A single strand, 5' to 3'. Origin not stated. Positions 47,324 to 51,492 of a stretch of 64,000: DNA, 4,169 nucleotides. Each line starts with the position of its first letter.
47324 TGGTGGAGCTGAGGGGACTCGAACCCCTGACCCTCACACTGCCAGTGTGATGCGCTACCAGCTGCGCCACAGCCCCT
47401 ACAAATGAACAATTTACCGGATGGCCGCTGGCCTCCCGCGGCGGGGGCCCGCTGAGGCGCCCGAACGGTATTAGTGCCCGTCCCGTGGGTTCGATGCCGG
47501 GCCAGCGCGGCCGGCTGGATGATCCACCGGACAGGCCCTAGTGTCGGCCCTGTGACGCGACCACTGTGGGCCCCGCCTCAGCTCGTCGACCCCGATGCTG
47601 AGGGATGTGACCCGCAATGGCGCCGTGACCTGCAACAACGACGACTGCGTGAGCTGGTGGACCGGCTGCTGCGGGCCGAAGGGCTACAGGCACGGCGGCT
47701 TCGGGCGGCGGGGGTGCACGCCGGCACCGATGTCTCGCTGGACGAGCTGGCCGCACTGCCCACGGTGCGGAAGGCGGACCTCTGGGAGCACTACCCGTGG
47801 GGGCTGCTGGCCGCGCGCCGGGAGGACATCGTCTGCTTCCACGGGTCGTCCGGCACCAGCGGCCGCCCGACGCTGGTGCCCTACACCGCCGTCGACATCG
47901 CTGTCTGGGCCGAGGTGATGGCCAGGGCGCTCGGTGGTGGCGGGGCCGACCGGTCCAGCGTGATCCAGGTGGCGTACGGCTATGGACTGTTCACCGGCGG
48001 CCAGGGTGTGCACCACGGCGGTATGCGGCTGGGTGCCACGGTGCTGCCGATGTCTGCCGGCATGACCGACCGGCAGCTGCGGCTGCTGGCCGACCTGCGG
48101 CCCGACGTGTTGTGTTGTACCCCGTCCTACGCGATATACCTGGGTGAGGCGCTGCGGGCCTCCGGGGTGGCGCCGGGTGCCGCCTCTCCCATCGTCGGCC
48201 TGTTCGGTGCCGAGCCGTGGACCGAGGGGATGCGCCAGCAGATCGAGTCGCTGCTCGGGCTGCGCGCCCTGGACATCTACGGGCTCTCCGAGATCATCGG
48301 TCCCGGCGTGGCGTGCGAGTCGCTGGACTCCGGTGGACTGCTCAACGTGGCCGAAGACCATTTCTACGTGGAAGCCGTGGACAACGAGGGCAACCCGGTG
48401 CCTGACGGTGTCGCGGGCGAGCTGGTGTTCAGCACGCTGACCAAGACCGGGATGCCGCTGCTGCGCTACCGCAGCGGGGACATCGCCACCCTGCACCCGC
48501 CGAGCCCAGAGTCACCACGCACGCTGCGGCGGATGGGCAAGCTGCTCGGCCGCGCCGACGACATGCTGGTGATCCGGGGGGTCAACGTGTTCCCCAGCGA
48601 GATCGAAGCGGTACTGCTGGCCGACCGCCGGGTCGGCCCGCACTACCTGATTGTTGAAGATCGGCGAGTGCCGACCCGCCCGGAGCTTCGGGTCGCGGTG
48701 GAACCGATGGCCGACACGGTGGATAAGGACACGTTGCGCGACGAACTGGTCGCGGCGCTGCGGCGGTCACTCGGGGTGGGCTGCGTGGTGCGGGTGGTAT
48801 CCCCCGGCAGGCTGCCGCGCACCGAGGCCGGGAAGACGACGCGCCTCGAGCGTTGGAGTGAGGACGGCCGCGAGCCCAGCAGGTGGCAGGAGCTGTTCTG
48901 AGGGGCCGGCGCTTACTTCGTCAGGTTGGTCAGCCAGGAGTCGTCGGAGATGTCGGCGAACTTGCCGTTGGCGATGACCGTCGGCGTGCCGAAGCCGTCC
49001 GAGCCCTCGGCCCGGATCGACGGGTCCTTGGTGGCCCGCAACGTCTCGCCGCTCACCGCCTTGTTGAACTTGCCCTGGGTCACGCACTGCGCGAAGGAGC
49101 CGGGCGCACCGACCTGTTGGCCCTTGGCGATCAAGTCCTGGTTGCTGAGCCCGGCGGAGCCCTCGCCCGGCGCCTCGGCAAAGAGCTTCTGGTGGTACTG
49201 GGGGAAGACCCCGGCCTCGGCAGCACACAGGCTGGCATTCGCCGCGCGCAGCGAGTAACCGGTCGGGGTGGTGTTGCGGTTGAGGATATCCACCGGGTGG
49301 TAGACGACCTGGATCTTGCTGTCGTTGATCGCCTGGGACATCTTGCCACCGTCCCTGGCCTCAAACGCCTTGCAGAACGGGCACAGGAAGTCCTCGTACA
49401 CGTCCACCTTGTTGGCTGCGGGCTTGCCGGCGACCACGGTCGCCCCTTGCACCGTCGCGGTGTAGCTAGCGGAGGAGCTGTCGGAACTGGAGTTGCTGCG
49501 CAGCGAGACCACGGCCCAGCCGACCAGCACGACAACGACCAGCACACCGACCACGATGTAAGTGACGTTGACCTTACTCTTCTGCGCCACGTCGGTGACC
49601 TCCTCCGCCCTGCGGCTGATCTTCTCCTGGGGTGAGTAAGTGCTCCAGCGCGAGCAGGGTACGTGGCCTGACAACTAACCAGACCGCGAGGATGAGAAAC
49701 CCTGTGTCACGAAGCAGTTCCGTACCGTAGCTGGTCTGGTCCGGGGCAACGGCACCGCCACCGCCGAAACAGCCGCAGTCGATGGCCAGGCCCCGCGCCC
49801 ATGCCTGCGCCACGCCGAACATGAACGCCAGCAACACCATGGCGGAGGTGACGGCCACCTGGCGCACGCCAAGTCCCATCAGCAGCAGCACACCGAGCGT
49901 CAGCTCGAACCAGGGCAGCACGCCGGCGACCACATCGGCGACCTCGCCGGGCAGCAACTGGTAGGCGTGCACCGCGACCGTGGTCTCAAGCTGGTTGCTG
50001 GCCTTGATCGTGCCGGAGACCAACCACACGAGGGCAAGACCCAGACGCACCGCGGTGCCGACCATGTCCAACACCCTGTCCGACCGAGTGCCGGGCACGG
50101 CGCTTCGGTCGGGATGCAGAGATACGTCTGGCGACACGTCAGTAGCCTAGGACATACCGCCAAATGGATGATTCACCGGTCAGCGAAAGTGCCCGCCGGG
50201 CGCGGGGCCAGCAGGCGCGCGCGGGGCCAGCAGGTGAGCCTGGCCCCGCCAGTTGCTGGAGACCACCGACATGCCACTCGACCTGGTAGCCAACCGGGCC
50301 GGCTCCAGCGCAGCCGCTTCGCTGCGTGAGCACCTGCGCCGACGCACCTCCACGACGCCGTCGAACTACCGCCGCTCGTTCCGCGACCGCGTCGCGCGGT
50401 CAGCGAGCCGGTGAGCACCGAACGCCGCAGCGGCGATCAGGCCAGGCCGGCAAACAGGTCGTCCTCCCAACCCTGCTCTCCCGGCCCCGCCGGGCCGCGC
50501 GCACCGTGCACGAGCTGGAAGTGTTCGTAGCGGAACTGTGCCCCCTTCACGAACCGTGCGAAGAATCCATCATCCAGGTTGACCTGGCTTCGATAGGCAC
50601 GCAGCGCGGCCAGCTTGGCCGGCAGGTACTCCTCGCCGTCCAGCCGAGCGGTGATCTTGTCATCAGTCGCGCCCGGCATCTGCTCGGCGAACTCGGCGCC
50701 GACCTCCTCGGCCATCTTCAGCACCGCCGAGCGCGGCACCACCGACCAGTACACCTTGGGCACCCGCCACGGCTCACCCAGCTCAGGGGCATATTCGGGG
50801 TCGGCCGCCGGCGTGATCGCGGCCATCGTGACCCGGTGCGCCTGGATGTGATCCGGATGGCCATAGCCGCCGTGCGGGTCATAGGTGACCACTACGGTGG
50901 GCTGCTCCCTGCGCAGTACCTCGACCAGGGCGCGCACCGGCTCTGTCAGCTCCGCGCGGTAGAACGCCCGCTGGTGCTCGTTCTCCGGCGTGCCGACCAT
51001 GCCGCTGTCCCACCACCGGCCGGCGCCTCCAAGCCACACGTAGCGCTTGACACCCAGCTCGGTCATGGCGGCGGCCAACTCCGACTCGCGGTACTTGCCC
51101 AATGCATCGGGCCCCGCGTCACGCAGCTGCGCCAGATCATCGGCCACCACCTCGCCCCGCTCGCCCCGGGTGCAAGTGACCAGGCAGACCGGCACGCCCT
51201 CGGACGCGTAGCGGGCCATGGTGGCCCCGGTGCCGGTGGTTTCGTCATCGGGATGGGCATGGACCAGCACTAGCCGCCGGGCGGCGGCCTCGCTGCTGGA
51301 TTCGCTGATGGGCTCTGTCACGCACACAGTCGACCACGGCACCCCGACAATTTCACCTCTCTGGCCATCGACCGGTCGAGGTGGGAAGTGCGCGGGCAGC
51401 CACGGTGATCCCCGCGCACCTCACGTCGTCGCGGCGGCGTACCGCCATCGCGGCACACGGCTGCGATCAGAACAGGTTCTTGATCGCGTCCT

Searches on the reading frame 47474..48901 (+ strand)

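Call 57: search_protein_families(library=pfam, proteins=[window:47474-48901:+], max_evalue=0.00001)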
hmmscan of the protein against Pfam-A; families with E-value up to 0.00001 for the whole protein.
window:47474-48901:+ (475 aa): 2 families
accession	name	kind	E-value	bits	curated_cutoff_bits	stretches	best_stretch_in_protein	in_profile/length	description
PF14535.12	AMP-binding_C_2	-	1.2e-14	54.7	25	1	369-457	1-91/96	AMP-binding enzyme C-terminal domain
PF00501.34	AMP-binding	-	2.1e-12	47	29.9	1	114-320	159-375/384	AMP-binding enzyme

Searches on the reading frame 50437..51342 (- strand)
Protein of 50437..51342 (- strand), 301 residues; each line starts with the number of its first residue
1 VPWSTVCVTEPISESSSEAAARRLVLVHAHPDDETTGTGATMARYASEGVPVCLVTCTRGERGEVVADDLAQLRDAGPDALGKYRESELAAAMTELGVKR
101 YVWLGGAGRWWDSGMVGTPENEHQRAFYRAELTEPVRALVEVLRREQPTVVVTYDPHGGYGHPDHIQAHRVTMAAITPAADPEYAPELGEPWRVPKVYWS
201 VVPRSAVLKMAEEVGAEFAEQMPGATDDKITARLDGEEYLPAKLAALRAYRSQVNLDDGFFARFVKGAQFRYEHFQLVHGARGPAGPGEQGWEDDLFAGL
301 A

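Call 58: search_protein_families(library=ncbifam, proteins=[window:50437-51342:-], max_evalue=0.00001)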
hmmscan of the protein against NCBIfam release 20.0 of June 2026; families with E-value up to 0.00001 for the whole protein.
window:50437-51342:- (301 aa): 4 families
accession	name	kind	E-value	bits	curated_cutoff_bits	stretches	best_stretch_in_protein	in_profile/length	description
TIGR03445.1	mycothiol_MshB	equivalog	7.8e-95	318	224.35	1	26-300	2-284/284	N-acetyl-1-D-myo-inositol-2-amino-2-deoxy-alpha-D-glucopyranoside deacetylase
TIGR03446.1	mycothiol_Mca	equivalog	1.7e-51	175.5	277.15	1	23-300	2-283/283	mycothiol conjugate amidase Mca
TIGR04000.1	thiol_BshB2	equivalog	1.3e-15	57.6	195.25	1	24-177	3-135/217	bacillithiol biosynthesis deacetylase BshB2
TIGR04001.1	thiol_BshB1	equivalog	1.7e-15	57.3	182.5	1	27-209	7-156/226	bacillithiol biosynthesis deacetylase BshB1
